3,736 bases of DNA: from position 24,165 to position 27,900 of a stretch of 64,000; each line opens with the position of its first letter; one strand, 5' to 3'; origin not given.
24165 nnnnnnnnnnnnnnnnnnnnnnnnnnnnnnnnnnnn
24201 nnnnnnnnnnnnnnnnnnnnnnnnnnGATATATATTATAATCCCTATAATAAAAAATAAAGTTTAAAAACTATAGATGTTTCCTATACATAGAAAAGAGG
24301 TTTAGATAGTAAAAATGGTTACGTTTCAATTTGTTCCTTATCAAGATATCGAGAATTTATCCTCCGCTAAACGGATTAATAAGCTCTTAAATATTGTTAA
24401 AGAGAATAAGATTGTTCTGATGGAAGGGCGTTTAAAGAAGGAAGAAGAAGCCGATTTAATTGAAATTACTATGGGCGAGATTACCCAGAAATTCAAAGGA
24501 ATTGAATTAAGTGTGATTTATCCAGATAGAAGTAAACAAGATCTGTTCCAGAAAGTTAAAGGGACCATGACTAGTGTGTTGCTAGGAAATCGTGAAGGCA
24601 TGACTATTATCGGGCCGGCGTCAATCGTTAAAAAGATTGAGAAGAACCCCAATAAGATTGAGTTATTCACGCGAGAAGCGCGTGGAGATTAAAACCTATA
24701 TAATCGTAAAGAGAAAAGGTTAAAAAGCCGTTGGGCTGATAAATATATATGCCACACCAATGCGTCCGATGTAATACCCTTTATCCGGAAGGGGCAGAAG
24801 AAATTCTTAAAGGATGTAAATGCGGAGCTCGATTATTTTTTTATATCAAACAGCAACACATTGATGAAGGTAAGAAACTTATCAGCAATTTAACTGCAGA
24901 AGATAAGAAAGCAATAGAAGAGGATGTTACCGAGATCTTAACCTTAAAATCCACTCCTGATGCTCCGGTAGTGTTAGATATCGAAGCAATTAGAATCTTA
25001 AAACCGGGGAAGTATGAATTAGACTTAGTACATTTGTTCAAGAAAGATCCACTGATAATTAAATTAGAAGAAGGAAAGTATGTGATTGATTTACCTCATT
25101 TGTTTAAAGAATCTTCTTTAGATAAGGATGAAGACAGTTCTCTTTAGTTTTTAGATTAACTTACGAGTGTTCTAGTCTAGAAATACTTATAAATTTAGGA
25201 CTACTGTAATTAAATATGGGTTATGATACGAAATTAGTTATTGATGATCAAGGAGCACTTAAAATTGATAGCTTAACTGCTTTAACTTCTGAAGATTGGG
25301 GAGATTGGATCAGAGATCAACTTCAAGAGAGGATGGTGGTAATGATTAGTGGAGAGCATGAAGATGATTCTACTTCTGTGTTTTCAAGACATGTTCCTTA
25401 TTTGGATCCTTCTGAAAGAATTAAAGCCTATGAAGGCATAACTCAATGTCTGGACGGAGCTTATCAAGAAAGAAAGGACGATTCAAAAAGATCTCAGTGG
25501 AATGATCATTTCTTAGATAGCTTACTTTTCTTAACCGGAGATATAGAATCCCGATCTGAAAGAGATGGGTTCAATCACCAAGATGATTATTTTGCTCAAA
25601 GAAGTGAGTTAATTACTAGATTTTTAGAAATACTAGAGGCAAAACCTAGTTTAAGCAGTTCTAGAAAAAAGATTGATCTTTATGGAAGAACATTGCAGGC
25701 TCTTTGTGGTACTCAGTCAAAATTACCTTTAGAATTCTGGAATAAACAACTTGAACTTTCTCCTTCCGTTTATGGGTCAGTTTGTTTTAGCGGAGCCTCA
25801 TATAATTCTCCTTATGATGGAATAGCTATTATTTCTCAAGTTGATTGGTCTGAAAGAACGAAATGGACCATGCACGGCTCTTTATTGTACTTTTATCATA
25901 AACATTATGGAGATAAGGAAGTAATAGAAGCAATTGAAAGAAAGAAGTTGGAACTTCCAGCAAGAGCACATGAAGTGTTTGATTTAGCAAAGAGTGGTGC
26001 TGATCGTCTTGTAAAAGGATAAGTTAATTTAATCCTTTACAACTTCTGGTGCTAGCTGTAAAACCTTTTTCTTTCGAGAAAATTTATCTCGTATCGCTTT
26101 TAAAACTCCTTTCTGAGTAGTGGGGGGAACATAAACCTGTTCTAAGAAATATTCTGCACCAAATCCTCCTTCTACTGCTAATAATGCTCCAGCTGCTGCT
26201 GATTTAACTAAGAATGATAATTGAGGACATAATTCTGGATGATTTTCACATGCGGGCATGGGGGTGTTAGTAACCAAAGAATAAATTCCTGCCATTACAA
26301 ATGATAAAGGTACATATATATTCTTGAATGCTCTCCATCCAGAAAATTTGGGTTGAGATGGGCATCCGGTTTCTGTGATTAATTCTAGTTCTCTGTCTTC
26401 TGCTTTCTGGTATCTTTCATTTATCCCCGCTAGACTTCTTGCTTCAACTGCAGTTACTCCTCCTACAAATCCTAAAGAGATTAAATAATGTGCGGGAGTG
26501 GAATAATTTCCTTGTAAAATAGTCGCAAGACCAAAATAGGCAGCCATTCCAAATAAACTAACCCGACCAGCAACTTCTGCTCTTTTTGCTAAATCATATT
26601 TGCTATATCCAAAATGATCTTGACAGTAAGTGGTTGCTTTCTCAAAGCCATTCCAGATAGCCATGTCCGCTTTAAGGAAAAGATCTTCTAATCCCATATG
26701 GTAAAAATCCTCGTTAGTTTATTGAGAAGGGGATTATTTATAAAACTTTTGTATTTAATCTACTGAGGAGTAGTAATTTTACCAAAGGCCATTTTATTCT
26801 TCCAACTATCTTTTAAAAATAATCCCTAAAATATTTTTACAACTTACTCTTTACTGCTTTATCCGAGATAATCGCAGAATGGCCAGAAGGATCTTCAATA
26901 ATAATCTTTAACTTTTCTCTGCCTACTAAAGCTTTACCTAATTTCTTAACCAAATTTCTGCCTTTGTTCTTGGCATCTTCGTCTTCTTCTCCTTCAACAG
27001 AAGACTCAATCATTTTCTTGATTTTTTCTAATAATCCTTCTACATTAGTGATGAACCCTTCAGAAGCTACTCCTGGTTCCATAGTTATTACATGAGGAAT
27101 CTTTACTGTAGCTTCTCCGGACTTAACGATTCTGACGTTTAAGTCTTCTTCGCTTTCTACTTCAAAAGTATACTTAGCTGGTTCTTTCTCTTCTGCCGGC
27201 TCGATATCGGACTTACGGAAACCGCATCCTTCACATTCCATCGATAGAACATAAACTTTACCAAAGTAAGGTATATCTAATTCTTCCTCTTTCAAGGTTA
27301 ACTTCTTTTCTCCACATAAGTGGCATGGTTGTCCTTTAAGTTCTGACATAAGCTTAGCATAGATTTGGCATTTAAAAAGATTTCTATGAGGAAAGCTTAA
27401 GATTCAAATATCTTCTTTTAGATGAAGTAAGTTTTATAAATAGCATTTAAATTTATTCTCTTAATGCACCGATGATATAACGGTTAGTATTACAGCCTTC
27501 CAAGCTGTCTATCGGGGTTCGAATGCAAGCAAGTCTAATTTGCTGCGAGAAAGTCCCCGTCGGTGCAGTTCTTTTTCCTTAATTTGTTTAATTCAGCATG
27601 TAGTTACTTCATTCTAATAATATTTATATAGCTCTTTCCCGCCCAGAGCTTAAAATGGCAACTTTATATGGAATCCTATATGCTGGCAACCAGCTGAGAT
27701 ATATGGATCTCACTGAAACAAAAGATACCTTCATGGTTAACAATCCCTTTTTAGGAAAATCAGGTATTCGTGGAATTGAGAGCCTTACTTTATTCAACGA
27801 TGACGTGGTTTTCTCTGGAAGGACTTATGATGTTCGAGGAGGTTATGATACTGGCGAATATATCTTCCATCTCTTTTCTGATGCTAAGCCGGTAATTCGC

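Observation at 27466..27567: tRNA-Gly(UCC) with a 30-nt intron at a non-canonical T-arm position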

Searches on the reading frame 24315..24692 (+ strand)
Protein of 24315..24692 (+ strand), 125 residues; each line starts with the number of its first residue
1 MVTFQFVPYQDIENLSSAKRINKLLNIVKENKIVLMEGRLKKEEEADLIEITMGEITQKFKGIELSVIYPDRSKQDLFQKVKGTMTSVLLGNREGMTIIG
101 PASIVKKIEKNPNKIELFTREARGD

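Call 8: search_protein_families(library=pfam, proteins=[window:24315-24692:+])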
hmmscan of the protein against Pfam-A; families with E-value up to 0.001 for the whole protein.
window:24315-24692:+ (125 aa): 1 family
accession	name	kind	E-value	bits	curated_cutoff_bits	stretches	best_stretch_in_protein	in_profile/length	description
PF09846.14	OapB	-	1e-18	67.6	27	1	13-116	2-100/104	Origin-associated protein OapB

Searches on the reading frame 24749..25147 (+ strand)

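Call 8: search_protein_families(library=pfam, proteins=[window:24749-25147:+])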
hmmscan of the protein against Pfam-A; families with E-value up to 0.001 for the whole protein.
window:24749-25147:+ (132 aa): 1 family
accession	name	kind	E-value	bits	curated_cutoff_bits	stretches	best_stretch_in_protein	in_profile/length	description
PF09845.14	OapC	-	1.1e-24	87.7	23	1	2-120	1-132/133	Origin-associated protein OapC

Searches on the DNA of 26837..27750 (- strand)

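Call 4: search_rna_families(source=window, start=27300, end=27750, threshold=evalue, max_evalue=10, show_alignments=3)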
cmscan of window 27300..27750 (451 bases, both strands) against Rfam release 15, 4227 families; matches with E-value up to 10: 4.
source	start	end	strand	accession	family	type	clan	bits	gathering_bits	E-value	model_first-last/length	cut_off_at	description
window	27466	27519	+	RF00005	tRNA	Gene; tRNA;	CL00001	25.1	29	0.0051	1-71/71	no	tRNA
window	27512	27566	+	RF01550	TB8Cs3H1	Gene; snRNA; snoRNA; HACA-box;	-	19.6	45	0.091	1-63/63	no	Trypanosomatid snoRNA TB8Cs3H1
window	27544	27643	-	RF00332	snoZ266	Gene; snRNA; snoRNA; CD-box;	-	18.3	43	1.3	1-90/90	no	Small nucleolar RNA Z266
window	27392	27447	+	RF00447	IRES_Kv1_4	Cis-reg; IRES;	-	10.6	100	5.3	1-259/259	no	Voltage-gated potassium-channel Kv1.4 IRES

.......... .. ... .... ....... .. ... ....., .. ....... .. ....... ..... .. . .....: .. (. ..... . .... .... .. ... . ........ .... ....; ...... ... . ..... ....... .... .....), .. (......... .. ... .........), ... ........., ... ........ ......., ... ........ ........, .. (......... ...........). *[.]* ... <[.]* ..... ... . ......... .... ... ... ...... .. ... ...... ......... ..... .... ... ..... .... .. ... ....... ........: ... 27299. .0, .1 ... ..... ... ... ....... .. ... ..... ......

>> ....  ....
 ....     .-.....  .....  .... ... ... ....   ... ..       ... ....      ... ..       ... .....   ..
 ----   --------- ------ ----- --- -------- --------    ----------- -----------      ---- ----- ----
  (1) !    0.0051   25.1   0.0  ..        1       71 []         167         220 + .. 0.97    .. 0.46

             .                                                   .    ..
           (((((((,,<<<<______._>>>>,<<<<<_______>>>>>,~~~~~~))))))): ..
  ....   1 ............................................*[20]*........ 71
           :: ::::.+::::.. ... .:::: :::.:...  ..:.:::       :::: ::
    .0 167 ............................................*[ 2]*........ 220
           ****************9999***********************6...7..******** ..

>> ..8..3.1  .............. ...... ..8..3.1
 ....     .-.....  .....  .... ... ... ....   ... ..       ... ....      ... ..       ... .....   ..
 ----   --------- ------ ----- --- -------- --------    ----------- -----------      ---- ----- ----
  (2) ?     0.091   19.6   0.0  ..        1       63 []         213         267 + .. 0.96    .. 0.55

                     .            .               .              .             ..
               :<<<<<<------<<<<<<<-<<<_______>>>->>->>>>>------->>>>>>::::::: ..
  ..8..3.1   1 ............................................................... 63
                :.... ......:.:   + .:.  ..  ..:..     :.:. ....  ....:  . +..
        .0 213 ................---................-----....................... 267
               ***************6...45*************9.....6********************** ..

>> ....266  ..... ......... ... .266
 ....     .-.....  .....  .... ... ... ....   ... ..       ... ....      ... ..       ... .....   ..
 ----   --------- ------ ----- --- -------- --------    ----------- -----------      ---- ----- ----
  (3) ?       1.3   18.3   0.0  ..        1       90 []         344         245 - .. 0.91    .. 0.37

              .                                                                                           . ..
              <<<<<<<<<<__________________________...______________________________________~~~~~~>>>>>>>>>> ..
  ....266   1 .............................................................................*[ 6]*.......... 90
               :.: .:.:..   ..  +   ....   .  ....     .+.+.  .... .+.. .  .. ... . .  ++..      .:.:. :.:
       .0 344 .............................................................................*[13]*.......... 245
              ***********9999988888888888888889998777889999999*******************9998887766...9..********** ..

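Call 17: search_rna_families(sources=[L004, L007, L010], threshold=evalue, max_evalue=1)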
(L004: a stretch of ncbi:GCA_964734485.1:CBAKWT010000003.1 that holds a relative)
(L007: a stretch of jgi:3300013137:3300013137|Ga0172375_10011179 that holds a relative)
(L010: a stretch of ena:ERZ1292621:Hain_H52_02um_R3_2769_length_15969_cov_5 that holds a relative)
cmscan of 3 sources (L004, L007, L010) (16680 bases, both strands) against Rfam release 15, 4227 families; matches with E-value up to 1: 2.
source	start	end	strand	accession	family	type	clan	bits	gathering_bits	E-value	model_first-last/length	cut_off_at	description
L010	2289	2375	-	RF00005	tRNA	Gene; tRNA;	CL00001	55.5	29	8e-10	1-71/71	no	tRNA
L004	2291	2405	-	RF00005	tRNA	Gene; tRNA;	CL00001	33.4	29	0.00096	1-71/71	no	tRNA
